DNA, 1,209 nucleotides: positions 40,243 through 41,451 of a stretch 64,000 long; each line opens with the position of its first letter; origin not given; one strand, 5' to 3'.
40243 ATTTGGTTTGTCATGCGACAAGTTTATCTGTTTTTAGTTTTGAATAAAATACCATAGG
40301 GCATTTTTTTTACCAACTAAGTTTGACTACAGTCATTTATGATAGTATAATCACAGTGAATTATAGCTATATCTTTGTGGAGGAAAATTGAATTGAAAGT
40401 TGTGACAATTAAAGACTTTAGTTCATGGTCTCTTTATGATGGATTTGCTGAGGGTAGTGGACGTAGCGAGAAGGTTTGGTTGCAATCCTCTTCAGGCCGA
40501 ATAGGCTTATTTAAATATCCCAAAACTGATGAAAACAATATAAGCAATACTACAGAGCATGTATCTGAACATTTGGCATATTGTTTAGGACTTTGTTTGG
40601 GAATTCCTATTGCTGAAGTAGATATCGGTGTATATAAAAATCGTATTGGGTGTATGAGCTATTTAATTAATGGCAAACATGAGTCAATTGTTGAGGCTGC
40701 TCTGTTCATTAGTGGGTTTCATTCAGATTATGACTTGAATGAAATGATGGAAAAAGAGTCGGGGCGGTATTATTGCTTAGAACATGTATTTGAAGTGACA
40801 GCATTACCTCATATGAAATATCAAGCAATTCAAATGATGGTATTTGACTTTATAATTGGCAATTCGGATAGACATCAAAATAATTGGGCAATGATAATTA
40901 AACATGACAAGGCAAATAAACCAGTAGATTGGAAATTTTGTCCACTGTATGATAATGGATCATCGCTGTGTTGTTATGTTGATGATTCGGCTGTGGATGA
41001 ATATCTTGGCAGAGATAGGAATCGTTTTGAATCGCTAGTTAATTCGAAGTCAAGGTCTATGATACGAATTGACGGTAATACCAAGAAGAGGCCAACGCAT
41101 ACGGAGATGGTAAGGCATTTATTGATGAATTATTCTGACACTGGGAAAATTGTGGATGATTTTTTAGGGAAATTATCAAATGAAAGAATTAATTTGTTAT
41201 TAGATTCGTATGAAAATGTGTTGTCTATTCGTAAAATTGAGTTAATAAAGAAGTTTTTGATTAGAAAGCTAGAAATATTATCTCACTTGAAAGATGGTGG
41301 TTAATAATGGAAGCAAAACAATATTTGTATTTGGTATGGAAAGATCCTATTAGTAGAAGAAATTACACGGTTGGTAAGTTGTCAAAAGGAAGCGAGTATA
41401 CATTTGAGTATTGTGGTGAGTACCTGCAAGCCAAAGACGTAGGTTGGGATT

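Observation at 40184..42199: Stand-alone two-gene module: short HipA-family kinase plus a HipS-like/HIRAN fusion protein in an AT-rich islet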

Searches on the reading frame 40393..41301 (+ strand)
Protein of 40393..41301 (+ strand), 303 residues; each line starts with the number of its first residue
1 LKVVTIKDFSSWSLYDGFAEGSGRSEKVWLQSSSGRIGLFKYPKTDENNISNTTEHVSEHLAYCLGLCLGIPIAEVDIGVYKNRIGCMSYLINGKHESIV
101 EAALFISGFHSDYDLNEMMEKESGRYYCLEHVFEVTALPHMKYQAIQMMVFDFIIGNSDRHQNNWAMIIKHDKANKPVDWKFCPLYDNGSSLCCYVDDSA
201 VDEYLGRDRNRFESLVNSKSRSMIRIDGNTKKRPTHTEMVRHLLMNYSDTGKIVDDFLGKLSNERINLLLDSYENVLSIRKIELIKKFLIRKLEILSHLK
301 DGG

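Call 4: search_protein_families(library=pfam, proteins=[window:40393-41301:+], max_evalue=1)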
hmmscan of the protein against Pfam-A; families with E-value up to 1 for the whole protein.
window:40393-41301:+ (303 aa): 4 families
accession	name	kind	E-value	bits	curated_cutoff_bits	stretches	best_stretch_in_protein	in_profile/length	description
PF07804.18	HipA_C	-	6.2e-08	33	30.5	1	25-195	7-166/213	HipA-like C-terminal domain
PF06702.18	Fam20C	-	0.0012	19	26.8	1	109-166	55-113/218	Golgi casein kinase, C-terminal, Fam20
PF00454.33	PI3_PI4_kinase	-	0.017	15.5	27.1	1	147-172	136-160/241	Phosphatidylinositol 3- and 4-kinase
PF20613.4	HipA_2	-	0.032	13.9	27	1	53-164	35-131/240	HipA-like kinase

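Call 5: search_protein_families(library=ncbifam, proteins=[window:40393-41301:+], max_evalue=1)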
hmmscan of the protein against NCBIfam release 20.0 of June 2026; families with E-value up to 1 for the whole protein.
window:40393-41301:+ (303 aa): 1 family
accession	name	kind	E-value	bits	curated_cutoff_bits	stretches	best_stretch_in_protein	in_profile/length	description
NF007297.0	PRK09775.1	equivalog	0.042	12.6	401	1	145-187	331-368/446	type II toxin-antitoxin system HipA family toxin YjjJ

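Call 6: search_protein_families(library=padloc, proteins=[window:40393-41301:+], max_evalue=1)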
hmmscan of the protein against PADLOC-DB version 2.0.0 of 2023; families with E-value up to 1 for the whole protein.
window:40393-41301:+ (303 aa): 10 families
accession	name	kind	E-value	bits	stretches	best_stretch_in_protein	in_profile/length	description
PDLC04339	PDC-M03A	-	5.1e-103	342.4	1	6-298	2-286/293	-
PDLC04340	PDC-M03A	-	4e-52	175.4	1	5-299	2-275/280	-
PDLC04342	PDC-M03A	-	7.6e-31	105.8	1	1-289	1-286/299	-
PDLC04344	PDC-M03A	-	1.2e-30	105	1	19-288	18-290/305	-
PDLC04345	PDC-M03A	-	2.4e-22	77.6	1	20-269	16-267/302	-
PDLC04343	PDC-M03A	-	1.1e-14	52.3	1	22-297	91-367/370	-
PDLC04341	PDC-M03A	-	1.5e-05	22.6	1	146-209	150-211/294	-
PDLC04337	PDC-M03A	-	5.6e-05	20.8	1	146-224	91-166/250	-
PDLC04338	PDC-M03A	-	5.8e-05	20.2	1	20-203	118-312/428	-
PDLC04766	PDC-M66A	-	0.0032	14.7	1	140-172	130-162/270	-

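Call 42: find_homologous_proteins(query=window:40393-41301:+, max_evalue=0.001)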
Query window:40393-41301:+ (303 aa): 901 proteins with E <= 0.001 among 1249 candidates; the best 120 are listed.
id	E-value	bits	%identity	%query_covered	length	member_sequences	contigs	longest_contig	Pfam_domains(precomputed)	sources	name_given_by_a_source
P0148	3.1e-202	688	100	99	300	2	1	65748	PF07804.19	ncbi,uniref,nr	ncbi:HipA domain-containing protein [uncultured Anaerovibrio sp.]|uniref:HipA domain-containing prot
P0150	1.4e-114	401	59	100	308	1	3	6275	PF07804.19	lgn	-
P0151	2.6e-113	396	59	100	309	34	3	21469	PF07804.19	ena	-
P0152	2.7e-111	390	57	99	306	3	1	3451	PF07804.19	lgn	-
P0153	9.6e-111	388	57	98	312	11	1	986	PF07804.19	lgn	-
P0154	4.2e-110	386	59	100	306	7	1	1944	PF07804.19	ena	-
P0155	1.4e-109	384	56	100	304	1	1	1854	PF07804.19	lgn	-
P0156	8.9e-109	382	57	98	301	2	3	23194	PF07804.19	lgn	-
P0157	5.2e-108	379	56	100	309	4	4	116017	PF07804.19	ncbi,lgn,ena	-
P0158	5.4e-108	379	56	99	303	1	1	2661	PF07804.19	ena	-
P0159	1.2e-107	378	56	98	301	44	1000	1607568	PF07804.19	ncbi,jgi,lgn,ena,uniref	ncbi:hypothetical protein [Waltera sp.]|jgi:hypothetical protein|uniref:hypothetical protein n=1 Tax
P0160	3.0e-105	370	55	99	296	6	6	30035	PF07804.19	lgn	-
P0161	4.5e-105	369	55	100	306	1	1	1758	PF07804.19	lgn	-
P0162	1.1e-104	368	54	100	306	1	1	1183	PF07804.19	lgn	-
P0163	1.2e-104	368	53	98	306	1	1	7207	PF07804.19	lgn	-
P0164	2.7e-104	367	55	99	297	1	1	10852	PF07804.19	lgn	-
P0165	2.7e-104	367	55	99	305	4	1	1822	PF07804.19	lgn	-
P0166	3.4e-104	366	55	99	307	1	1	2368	PF07804.19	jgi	-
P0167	1.9e-103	364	56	98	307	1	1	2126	PF07804.19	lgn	-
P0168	1.6e-102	361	54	98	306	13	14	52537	PF07804.19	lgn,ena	-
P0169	1.5e-101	358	53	99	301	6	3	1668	PF07804.19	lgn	-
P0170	6.7e-101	356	54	99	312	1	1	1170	PF07804.19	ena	-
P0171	1.4e-100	355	55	99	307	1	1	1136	PF07804.19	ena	-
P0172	1.4e-100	355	55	97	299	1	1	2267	PF07804.19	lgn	-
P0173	2.4e-100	354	55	99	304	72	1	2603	PF07804.19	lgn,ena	-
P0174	3.1e-100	353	55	92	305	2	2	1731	PF07804.19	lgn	-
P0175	8.4e-100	352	59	84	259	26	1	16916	PF07804.19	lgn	-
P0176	3.5e-99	350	55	98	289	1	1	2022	PF07804.19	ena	-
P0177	1.6e-98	348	52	99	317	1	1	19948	PF07804.19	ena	-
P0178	2.0e-98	347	53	98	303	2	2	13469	PF07804.19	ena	-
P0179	2.1e-98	347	53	100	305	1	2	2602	PF07804.19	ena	-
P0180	2.1e-98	347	53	99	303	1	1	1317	PF07804.19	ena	-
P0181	2.1e-98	347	53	99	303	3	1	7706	PF07804.19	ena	-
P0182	2.2e-98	347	50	99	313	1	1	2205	PF07804.19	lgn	-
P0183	3.5e-98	347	53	99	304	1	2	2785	PF07804.19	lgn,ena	-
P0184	6.2e-98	346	53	99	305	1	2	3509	PF07804.19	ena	-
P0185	6.7e-98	346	55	96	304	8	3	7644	PF07804.19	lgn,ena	-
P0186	6.8e-98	346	53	94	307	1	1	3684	PF07804.19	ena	-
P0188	2.2e-97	344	52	99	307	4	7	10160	PF07804.19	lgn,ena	-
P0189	3.4e-97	343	53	94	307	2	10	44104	PF07804.19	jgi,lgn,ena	-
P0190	4.3e-97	343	53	99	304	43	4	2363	PF07804.19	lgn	-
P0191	4.6e-97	343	53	99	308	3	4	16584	PF07804.19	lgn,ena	-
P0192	1.4e-96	342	50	100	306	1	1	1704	PF07804.19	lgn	-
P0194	2.2e-96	341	51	99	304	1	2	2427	PF07804.19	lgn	-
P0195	2.3e-96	341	53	98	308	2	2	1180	PF07804.19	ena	-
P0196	2.7e-96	341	53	98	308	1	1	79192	PF07804.19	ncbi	-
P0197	2.9e-96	340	53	98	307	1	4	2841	PF07804.19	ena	-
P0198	5.6e-96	339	51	99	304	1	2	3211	PF07804.19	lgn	-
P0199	6.7e-96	339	51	99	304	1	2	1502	PF07804.19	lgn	-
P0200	7.1e-96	339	51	94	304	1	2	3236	PF07804.19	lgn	-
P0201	7.8e-96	339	51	99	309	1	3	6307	PF07804.19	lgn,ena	-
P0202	9.1e-96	339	51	99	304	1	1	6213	PF07804.19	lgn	-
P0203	1.2e-95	338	51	98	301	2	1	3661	PF07804.19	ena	-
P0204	1.2e-95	338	50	98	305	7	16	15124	PF07804.19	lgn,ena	-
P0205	1.6e-95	338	53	98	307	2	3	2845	PF07804.19,PF20613.5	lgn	-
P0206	3.4e-95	337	55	97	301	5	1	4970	PF07804.19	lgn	-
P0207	5.5e-95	336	54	97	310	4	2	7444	PF07804.19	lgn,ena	-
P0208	1.4e-94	335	52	98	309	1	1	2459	PF07804.19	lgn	-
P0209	2.4e-94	334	54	97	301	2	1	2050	PF07804.19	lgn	-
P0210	2.6e-94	334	52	99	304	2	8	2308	PF07804.19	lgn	-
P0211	4.0e-94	333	50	97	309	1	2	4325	PF07804.19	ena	-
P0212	4.0e-94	333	50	97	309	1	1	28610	PF07804.19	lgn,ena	-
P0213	4.4e-94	333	52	98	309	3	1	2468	PF07804.19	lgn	-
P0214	5.4e-94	333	52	98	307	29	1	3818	PF07804.19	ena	-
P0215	7.3e-94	333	51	99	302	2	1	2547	PF07804.19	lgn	-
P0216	8.4e-94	332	53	96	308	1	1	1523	PF07804.19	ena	-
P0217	1.1e-93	332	54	97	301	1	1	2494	PF07804.19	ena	-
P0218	1.2e-93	332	49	99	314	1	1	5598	PF07804.19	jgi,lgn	-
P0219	1.4e-93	332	51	99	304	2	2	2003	PF07804.19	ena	-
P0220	2.2e-93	331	51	96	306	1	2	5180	PF07804.19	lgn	-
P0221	2.4e-93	331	51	98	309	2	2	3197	PF07804.19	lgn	-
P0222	3.7e-93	330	53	96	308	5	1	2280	PF07804.19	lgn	-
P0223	4.8e-93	330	51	99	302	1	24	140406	PF07804.19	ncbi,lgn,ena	-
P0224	5.7e-93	330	50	97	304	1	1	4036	PF07804.19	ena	-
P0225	5.8e-93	330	51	99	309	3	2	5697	PF07804.19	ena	-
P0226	6.4e-93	329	51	96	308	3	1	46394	PF07804.19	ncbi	-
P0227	1.3e-92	328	53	98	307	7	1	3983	PF07804.19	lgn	-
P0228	1.3e-92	328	53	96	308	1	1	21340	PF07804.19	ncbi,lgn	-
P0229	1.3e-92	328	50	99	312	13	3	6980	PF07804.19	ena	-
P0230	1.6e-92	328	50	99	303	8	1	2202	PF07804.19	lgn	-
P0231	1.8e-92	328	49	98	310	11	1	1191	PF07804.19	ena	-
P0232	1.8e-92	328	50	98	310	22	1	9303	PF07804.19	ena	-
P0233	1.9e-92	328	52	98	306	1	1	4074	PF07804.19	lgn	-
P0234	3.2e-92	327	50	98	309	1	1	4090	PF07804.19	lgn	-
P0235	3.4e-92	327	51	99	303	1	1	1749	PF07804.19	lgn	-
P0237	3.7e-92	327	51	96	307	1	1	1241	PF07804.19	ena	-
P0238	3.8e-92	327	52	98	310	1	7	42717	PF07804.19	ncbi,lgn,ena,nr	ncbi:MAG: protein kinase [Ruminiclostridium sp.]|nr:protein kinase [Ruminiclostridium sp.]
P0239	3.9e-92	327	52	96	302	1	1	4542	PF07804.19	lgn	-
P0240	5.1e-92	326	51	99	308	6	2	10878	PF07804.19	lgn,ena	-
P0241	5.3e-92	326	52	98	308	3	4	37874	PF07804.19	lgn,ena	-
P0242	5.8e-92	326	50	98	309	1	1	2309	PF07804.19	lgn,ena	-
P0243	6.1e-92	326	53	97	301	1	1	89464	PF07804.19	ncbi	-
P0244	7.3e-92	326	50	98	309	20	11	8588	PF07804.19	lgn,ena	-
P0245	8.4e-92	326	51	96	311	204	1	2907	PF07804.19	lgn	-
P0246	1.2e-91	325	50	99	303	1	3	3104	PF07804.19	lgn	-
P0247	1.4e-91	325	50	99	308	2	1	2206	PF07804.19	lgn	-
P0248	1.4e-91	325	51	98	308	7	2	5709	PF07804.19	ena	-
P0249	1.6e-91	325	51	96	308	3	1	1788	PF07804.19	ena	-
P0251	1.9e-91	325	53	97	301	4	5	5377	PF07804.19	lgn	-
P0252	3.0e-91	324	51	97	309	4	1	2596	PF07804.19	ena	-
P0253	3.1e-91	324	49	99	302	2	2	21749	PF07804.19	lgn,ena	-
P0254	3.9e-91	324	52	96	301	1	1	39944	PF07804.19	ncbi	-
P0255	4.8e-91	323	51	98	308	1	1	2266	PF07804.19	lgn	-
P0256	5.3e-91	323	47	99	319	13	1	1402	PF07804.19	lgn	-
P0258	6.8e-91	323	53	93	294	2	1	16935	PF07804.19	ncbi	-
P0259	8.0e-91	323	50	99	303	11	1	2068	PF07804.19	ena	-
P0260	1.4e-90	322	51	98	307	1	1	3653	PF07804.19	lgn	-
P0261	1.5e-90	322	49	99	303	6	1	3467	PF07804.19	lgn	-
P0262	1.5e-90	322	49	98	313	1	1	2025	PF07804.19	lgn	-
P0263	2.0e-90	321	54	96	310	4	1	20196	PF07804.19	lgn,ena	-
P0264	2.1e-90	321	50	95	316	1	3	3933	PF07804.19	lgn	-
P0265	2.5e-90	321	48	99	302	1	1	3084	PF07804.19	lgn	-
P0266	3.4e-90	321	48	98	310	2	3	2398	PF07804.19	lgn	-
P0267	3.6e-90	320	50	99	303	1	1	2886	PF07804.19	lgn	-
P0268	4.5e-90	320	50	93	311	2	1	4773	PF07804.19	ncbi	-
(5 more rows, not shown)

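Call 45: search_solved_structures(query=A3, max_evalue=0.01, show_alignments=3)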
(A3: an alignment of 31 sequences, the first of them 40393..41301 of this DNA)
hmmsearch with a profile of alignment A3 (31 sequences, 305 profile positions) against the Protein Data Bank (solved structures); distinct sequences matched with E-value up to 0.01: 6.
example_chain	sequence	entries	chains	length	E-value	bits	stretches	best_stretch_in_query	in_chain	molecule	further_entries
3akj_A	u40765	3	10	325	1.7e-13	53.6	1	33-292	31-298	CtkA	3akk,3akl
5xom_A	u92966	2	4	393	0.0026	20.2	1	114-161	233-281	Glycosaminoglycan xylosylkinase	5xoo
5wrr_A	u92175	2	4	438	0.0032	19.9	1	136-160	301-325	Pseudokinase FAM20A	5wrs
5yh2_A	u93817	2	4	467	0.0035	19.7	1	136-160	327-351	Pseudokinase FAM20A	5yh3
8ezr_B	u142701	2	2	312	0.0064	18.9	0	120-170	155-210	HipT(Lp)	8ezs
7vkb_A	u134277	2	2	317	0.0065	18.9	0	120-170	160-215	HipA_C domain-containing protein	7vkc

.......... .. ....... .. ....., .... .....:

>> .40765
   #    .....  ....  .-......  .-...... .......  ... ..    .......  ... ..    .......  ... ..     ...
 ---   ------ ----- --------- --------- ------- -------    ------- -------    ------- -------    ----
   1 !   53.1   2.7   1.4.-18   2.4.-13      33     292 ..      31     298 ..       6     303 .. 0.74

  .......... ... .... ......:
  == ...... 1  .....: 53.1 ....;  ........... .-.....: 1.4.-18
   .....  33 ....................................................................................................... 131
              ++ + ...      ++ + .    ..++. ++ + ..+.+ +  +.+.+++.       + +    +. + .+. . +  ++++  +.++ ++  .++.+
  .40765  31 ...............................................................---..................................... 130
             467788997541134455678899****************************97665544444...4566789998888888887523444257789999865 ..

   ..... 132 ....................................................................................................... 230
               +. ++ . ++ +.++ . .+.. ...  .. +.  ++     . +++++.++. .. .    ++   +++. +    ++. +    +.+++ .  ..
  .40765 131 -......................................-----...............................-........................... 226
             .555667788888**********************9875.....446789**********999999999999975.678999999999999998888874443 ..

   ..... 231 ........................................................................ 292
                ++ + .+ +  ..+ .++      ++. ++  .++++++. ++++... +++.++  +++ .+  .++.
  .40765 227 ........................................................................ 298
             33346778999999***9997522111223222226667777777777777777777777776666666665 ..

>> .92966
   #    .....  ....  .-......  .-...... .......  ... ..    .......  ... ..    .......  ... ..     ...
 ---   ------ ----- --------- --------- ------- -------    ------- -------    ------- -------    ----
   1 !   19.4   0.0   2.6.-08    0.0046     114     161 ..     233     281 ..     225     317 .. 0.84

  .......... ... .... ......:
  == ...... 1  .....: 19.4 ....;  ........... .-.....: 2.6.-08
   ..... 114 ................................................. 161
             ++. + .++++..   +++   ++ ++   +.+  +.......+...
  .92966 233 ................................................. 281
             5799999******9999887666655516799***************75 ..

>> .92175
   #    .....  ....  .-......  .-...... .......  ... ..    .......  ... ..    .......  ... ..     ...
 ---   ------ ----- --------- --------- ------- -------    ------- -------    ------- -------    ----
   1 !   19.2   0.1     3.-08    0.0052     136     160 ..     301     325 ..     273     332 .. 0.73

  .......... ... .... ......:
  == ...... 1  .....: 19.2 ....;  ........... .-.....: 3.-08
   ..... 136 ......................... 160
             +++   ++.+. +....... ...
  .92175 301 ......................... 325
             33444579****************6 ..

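Call 100: search_protein_families(library=phrogs, proteins=[window:40393-41301:+], max_evalue=0.001)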
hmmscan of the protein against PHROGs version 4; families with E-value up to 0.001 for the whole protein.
window:40393-41301:+ (303 aa): 3 families
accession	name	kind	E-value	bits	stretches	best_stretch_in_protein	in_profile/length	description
phrog_8728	-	unknown function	2.3e-52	178.9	1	7-286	3-292/307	-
phrog_26212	-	unknown function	2.4e-07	30.7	1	92-243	101-255/547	-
phrog_3162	-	unknown function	9.7e-06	26.2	1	44-172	32-142/247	-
